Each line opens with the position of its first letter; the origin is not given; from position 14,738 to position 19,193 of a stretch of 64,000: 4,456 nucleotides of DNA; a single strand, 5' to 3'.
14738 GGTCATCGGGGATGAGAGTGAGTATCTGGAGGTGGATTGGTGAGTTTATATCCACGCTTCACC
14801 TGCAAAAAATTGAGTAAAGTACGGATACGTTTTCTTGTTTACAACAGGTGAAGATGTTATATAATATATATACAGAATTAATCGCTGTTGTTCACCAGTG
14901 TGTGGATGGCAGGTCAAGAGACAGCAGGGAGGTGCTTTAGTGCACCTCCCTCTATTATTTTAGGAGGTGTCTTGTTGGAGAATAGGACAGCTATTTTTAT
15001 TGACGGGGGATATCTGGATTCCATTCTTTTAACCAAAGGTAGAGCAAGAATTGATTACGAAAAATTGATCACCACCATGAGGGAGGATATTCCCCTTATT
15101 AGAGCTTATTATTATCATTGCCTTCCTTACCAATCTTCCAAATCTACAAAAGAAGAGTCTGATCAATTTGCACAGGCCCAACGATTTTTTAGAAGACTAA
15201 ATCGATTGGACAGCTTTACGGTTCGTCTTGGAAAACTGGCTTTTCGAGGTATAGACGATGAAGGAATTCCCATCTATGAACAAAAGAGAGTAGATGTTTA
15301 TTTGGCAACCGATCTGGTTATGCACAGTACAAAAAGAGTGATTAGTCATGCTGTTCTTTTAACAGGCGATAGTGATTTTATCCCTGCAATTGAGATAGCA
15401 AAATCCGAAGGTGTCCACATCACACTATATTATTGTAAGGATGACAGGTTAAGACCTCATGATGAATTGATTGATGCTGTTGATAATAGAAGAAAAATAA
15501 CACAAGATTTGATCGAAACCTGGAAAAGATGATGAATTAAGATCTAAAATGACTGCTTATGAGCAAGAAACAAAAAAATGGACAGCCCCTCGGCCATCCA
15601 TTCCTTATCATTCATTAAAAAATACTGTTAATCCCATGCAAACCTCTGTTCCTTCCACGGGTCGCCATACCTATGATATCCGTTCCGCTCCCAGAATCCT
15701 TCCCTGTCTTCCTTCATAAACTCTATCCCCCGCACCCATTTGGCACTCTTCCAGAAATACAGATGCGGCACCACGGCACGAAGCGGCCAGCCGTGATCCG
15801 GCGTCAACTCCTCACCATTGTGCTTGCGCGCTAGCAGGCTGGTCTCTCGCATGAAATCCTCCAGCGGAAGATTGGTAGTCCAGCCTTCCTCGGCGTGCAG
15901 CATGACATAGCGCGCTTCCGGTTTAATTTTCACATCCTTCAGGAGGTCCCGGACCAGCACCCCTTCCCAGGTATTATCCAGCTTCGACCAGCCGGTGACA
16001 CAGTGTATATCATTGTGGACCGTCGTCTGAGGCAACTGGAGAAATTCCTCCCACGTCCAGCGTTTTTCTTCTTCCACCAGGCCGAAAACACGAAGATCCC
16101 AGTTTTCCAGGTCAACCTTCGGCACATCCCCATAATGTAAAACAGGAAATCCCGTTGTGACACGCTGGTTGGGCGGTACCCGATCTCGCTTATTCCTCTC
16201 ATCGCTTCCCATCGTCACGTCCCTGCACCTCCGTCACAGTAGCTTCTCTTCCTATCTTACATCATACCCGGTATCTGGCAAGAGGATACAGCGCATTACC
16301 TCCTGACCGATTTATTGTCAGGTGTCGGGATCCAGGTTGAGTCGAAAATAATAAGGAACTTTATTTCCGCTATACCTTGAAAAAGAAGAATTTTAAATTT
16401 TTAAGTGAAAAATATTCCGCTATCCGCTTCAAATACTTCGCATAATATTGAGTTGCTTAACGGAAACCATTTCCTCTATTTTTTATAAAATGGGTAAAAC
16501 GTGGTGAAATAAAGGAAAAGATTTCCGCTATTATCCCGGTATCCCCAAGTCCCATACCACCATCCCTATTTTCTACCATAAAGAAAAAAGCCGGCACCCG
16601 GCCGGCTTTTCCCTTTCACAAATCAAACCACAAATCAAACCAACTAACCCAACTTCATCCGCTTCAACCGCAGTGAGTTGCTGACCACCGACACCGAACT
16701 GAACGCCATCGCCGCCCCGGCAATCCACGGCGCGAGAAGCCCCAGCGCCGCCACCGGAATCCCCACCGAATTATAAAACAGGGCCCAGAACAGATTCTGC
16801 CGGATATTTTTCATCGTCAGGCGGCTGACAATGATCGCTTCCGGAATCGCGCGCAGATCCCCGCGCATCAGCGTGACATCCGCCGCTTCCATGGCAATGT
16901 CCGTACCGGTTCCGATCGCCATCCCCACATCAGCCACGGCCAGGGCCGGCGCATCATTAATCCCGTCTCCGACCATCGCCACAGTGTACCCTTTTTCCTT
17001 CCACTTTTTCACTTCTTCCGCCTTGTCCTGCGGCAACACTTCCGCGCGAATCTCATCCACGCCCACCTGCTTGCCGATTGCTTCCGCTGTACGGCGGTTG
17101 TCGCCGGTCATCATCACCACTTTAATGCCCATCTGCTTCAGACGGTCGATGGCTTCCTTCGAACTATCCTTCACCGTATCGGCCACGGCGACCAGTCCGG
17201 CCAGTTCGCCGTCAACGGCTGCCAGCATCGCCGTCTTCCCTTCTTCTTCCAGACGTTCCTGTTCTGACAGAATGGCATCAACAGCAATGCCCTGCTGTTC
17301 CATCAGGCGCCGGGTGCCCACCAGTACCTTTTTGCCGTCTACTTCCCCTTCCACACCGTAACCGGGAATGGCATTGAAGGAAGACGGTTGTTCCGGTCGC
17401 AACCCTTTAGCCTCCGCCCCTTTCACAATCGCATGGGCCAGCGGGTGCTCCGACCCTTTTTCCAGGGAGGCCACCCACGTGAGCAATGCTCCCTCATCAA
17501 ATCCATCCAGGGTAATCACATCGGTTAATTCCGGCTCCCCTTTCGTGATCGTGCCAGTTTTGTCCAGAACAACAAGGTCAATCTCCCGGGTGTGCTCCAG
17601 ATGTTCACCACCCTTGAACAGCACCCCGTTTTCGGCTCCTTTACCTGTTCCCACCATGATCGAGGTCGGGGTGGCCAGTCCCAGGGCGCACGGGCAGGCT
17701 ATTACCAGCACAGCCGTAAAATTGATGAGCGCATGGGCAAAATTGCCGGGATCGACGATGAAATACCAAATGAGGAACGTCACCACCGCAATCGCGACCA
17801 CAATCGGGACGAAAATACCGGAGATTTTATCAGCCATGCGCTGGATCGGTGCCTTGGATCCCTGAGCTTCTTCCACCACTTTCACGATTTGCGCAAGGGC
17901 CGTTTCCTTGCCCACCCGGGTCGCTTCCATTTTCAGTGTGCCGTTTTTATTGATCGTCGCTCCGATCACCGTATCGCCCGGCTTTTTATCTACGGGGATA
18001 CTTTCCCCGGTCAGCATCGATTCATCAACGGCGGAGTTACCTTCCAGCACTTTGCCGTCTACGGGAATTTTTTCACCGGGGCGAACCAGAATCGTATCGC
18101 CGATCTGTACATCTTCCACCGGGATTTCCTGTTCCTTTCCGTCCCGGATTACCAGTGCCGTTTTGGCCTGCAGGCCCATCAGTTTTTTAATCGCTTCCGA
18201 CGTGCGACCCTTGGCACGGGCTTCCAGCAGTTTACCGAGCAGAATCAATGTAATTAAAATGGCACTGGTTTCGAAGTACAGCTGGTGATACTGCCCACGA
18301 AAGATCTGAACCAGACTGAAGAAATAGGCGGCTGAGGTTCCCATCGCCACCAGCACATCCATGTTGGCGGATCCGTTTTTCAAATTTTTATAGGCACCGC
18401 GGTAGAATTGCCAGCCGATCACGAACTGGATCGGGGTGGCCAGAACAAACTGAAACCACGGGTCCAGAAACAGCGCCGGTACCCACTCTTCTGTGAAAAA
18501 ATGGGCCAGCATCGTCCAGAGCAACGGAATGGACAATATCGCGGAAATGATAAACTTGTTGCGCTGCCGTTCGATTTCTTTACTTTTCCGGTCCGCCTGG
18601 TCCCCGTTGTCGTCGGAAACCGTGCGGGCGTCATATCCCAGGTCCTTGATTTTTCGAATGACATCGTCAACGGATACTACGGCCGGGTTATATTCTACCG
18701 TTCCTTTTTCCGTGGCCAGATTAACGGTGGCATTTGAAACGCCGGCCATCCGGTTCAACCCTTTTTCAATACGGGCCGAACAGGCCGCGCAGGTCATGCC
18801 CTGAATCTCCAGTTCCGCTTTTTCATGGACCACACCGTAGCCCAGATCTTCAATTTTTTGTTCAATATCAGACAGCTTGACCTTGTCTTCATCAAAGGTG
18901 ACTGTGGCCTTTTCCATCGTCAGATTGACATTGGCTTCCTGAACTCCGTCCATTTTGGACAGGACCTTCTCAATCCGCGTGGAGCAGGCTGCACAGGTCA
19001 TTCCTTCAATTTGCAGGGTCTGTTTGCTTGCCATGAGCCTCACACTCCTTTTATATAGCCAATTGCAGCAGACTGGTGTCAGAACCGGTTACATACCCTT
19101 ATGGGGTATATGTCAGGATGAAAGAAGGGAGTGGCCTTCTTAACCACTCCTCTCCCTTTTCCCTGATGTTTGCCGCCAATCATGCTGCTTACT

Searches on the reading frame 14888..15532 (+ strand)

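Call 69: search_protein_families(library=pfam, proteins=[window:14888-15532:+], max_evalue=0.01)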
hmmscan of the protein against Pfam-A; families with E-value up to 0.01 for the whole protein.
window:14888-15532:+ (214 aa): 1 family
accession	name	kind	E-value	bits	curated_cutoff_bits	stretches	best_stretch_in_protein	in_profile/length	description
PF01936.24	NYN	-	4.7e-15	56.8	24.2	1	33-200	1-140/145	NYN domain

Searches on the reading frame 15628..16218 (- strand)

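Call 13: search_protein_families(library=pfam, proteins=[window:15628-16218:-])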
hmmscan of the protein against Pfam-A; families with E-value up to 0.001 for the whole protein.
window:15628-16218:- (196 aa): 1 family
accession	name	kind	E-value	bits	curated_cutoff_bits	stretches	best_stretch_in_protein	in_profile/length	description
PF00174.25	Oxidored_molyb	-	4.7e-47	160.1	24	1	30-176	2-169/169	Oxidoreductase molybdopterin binding domain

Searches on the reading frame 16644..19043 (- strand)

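Call 13: search_protein_families(library=pfam, proteins=[window:16644-19043:-])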
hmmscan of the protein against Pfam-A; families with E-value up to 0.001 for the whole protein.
window:16644-19043:- (799 aa): 6 families
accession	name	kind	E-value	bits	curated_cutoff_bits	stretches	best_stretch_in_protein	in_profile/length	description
PF00122.25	E1-E2_ATPase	-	2.3e-65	220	28.1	1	291-471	2-180/181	E1-E2 ATPase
PF00403.32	HMA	-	2.1e-40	137.4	24.8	2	9-69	1-61/62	Heavy-metal-associated domain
PF00702.32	Hydrolase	-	1.4e-38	133.7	26.4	1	488-705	1-191/191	haloacid dehalogenase-like hydrolase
PF08282.18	Hydrolase_3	-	1.8e-07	31.6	20.9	0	685-725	203-243/255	haloacid dehalogenase-like hydrolase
PF01514.23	YscJ_FliF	-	0.00031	21.1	24.4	0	19-53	92-126/179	Secretory protein of YscJ/FliF family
PF12710.13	HAD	-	0.00036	21.5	27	0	627-701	86-188/189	haloacid dehalogenase-like hydrolase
